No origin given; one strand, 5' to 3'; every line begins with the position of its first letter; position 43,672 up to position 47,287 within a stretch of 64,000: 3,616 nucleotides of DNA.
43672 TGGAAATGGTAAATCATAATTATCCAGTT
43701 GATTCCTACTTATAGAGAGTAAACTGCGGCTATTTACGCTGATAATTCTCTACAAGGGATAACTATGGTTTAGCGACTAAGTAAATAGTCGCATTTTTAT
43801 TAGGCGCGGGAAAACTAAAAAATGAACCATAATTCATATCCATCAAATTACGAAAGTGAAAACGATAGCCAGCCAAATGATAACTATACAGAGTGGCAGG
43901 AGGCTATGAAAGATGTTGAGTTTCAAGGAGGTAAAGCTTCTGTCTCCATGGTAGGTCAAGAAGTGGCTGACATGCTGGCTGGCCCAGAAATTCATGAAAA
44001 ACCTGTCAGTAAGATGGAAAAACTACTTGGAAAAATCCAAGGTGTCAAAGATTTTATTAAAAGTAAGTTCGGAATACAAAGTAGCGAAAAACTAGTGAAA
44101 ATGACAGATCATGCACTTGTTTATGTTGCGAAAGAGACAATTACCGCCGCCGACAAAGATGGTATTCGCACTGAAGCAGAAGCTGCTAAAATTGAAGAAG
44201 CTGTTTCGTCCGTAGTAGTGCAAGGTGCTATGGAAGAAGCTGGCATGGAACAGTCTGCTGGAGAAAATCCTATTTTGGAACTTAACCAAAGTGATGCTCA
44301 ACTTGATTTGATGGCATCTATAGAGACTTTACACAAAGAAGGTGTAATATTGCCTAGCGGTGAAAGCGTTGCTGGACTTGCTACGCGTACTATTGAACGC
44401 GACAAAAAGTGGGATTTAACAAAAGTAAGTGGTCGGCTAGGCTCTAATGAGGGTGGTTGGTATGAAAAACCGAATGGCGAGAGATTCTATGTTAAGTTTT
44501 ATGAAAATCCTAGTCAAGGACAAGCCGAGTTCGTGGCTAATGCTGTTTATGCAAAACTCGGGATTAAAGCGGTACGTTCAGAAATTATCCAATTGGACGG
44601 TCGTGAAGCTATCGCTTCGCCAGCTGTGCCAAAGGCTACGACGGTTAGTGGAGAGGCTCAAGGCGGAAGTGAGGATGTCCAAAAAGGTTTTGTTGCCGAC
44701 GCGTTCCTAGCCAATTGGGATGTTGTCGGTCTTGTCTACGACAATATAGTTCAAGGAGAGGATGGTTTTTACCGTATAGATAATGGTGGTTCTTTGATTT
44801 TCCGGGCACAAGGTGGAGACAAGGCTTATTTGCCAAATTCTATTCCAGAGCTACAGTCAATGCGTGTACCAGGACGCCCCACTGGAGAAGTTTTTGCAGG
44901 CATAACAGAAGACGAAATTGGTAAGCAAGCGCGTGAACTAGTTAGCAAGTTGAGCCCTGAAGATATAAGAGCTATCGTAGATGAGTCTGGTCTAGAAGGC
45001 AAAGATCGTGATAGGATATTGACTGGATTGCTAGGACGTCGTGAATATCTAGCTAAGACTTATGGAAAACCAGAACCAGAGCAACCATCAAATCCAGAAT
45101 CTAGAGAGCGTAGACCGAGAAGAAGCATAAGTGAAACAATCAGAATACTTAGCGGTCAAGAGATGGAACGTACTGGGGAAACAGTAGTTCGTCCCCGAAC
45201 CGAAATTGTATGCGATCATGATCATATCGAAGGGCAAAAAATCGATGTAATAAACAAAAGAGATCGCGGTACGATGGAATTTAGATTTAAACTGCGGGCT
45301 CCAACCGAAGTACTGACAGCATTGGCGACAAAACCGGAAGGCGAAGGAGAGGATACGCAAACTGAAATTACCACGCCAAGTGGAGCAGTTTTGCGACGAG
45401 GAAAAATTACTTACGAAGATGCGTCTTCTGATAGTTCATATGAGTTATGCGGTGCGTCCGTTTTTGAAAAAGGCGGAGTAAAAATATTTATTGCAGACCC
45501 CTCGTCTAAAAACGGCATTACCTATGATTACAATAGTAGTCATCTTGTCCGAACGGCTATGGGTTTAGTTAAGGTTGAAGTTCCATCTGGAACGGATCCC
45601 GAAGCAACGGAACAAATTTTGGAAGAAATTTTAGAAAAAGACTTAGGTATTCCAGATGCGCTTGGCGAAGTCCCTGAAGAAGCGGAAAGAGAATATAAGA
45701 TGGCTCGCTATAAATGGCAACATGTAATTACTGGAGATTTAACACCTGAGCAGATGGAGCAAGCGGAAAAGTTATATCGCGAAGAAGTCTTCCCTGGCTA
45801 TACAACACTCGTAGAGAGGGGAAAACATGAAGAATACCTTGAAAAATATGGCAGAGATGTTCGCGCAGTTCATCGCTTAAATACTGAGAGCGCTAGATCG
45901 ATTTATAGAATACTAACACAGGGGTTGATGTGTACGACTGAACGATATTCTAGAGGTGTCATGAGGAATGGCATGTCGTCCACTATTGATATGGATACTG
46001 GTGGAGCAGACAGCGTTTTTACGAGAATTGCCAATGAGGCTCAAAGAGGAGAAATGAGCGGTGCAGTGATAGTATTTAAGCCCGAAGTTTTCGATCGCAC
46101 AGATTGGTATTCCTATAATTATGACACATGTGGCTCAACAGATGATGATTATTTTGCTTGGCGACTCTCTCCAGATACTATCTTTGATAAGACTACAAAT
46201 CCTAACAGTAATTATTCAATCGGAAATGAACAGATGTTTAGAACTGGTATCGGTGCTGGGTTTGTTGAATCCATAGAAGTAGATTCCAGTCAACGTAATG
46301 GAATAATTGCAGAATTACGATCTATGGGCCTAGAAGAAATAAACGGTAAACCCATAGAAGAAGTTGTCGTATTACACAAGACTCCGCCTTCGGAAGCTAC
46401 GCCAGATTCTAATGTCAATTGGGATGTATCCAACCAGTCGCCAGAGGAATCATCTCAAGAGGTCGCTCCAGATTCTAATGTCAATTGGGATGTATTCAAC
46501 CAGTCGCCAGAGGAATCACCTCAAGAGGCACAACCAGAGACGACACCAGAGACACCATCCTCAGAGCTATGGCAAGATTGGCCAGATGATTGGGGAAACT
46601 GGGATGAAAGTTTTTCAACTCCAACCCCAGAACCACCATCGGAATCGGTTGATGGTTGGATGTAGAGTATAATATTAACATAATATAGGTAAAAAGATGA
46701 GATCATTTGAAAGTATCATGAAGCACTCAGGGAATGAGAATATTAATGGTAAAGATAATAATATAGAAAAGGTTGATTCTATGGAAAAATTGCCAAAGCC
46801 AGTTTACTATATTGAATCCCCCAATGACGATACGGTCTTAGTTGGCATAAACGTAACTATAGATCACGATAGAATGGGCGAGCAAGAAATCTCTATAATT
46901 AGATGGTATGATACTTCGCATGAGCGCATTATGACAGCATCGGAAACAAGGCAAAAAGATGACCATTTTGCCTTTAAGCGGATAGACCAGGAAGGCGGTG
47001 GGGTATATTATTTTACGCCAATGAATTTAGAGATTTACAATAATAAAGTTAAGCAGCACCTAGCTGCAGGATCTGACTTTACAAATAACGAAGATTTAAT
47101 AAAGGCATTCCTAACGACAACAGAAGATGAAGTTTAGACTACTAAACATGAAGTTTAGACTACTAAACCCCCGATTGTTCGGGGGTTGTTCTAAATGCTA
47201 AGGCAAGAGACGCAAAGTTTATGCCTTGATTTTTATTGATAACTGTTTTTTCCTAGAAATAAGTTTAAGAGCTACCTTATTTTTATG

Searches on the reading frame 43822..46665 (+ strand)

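Call 4: search_protein_families(library=pfam, proteins=[window:43822-46665:+], max_evalue=1)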
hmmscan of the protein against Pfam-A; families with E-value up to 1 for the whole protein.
window:43822-46665:+ (947 aa): 1 family
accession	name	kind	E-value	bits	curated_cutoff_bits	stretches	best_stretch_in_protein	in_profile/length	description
PF09602.15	PhaP_Bmeg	-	0.11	12.8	28.3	1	4-43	72-111/168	Polyhydroxyalkanoic acid inclusion protein (PhaP_Bmeg)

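Call 7: search_protein_families(library=phrogs, proteins=[window:43822-46665:+], max_evalue=0.1)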
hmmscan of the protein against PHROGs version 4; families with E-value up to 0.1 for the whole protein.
window:43822-46665:+ (947 aa): 0 families

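Call 8: search_protein_families(library=ncbifam, proteins=[window:43822-46665:+], max_evalue=0.1)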
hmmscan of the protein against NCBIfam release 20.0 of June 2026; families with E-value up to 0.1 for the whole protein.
window:43822-46665:+ (947 aa): 0 families

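Call 25: search_protein_families(library=padloc, proteins=[window:43822-46665:+], max_evalue=0.01)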
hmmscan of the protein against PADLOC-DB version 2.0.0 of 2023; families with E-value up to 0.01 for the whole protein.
window:43822-46665:+ (947 aa): 0 families

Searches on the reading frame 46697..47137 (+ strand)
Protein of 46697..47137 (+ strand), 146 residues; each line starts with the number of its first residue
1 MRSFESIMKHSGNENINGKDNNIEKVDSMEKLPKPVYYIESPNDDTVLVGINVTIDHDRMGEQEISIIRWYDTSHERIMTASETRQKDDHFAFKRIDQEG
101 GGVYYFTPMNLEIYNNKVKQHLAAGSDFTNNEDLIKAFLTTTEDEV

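Call 4: search_protein_families(library=pfam, proteins=[window:46697-47137:+], max_evalue=1)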
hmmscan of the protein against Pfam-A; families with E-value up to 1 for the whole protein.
window:46697-47137:+ (146 aa): 0 families

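Call 7: search_protein_families(library=phrogs, proteins=[window:46697-47137:+], max_evalue=0.1)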
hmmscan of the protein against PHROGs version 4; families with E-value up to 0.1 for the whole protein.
window:46697-47137:+ (146 aa): 1 family
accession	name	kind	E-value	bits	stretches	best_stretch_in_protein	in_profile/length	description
phrog_1071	-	other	0.038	14.3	1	16-87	143-214/223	DNA methyltransferase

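Call 8: search_protein_families(library=ncbifam, proteins=[window:46697-47137:+], max_evalue=0.1)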
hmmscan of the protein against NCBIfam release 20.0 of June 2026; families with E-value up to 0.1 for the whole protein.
window:46697-47137:+ (146 aa): 0 families

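Call 25: search_protein_families(library=padloc, proteins=[window:46697-47137:+], max_evalue=0.01)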
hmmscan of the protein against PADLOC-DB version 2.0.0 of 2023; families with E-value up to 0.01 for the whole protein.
window:46697-47137:+ (146 aa): 0 families

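Call 41: predict_structure(alignment_id=A5)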
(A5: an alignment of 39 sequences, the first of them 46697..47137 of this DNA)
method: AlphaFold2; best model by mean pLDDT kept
length: 146 residues; sequences in the alignment: 39
mean_pLDDT: 81.4   pTM: 0.74
mean pLDDT of the five models: 81.4, 81.3, 81.1, 80.5, 79.9
residues with pLDDT >= 90: 85; 70-90: 31; 50-70: 8; < 50: 22
segments of 3 or more residues with pLDDT < 50: 8-26
pLDDT, mean of each block of 10 residues (from residue 1): 49 35 56 95 86 91 91 90 93 93 95 93 87 94 67
secondary structure, 60 per line:
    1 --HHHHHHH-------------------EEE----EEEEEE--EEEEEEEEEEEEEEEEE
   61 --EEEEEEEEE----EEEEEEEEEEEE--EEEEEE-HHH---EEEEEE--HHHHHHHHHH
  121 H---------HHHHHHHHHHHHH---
elements in order: H3-9 E29-31 E36-41 E44-60 E63-71 E76-87 E90-95 E103-108 H111-121 H131-143

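Call 46: fold_search(model_id=the predicted structure, library=pdb)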
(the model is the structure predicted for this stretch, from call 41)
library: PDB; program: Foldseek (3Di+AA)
matches with E <= 10: 601; with E <= 0.001: 0
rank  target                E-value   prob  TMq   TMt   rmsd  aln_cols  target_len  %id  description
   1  2y8f_B                7.1e-02  0.54  0.29  0.34  14.0       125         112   12  Structure of the Ran-binding domain from human RanBP3 (wild type) (released 2011-02-16)
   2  2y8f_C                7.9e-02  0.69  0.33  0.39  11.9       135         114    7  Structure of the Ran-binding domain from human RanBP3 (wild type) (released 2011-02-16)
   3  4i86_A                8.4e-02  0.20  0.17  0.22  12.0       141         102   11  Crystal structure of PilZ domain of CeSA from cellulose synthesizing bacterium (released 2013-04-03)
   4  2y8g_A                2.0e-01  0.35  0.30  0.35  14.3       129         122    9  Structure of the Ran-binding domain from human RanBP3 (E352A-R353V double mutant) (released 2011-02-16)
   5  1k5d_B                2.1e-01  0.18  0.23  0.23  15.0       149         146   12  Crystal structure of Ran-GPPNHP-RanBP1-RanGAP complex (released 2002-02-13)
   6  3cm1_A                2.2e-01  0.28  0.26  0.27  15.2       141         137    9  Crystal structure of SsgA-like sporulation-specific cell division protein (YP_290167.1) from Thermobifida fusca YX-ER1 (released 2008-04-01)
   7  9n81_b                2.4e-01  0.06  0.14  0.07  16.9       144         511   10  A gap-filling complex with Pol mu engaged in the NHEJ Pathway (released 2025-04-23)
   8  1epa_A                2.5e-01  0.23  0.27  0.25  11.9       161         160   10  STRUCTURE OF THE EPIDIDYMAL RETINOIC ACID-BINDING PROTEIN AT 2.1 ANGSTROMS RESOLUTION (released 1994-07-31)
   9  7n35_B                2.7e-01  0.23  0.21  0.26  10.7       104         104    9  Structure of Yersinia aleksiciae Cap15 cyclic dinucleotide receptor, crystal form 2 (released 2021-11-17)
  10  1njh                  3.5e-01  0.33  0.26  0.32   6.5        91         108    3  Crystal Structure of Bacillus subtilis YojF protein (released 2003-07-01)
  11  2y8f_A                3.5e-01  0.21  0.28  0.31  12.9       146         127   10  Structure of the Ran-binding domain from human RanBP3 (wild type) (released 2011-02-16)
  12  7n35_A                3.5e-01  0.13  0.16  0.21  13.4       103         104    9  Structure of Yersinia aleksiciae Cap15 cyclic dinucleotide receptor, crystal form 2 (released 2021-11-17)
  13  2y8g_B                3.9e-01  0.38  0.32  0.37   8.7       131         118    6  Structure of the Ran-binding domain from human RanBP3 (E352A-R353V double mutant) (released 2011-02-16)
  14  9n81_B                4.3e-01  0.06  0.14  0.06  13.9       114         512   10  A gap-filling complex with Pol mu engaged in the NHEJ Pathway (released 2025-04-23)
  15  5l81_A                4.6e-01  0.13  0.20  0.22  13.6       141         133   10  Crystal structure of the PH domain of murine kindlin-3 (released 2017-01-11)
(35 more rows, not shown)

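Call 100: find_related_loci(query=A5, collection=viral_contigs, flank=5000)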
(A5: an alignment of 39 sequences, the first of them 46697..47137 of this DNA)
Query A5 (146 aa) in viral_contigs; peptide patterns used: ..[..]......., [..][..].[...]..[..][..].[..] (x = any residue, [..] = any of these).
27 stretches matched a pattern, but none encodes a relative of the query by tblastn (E <= 1e-3).
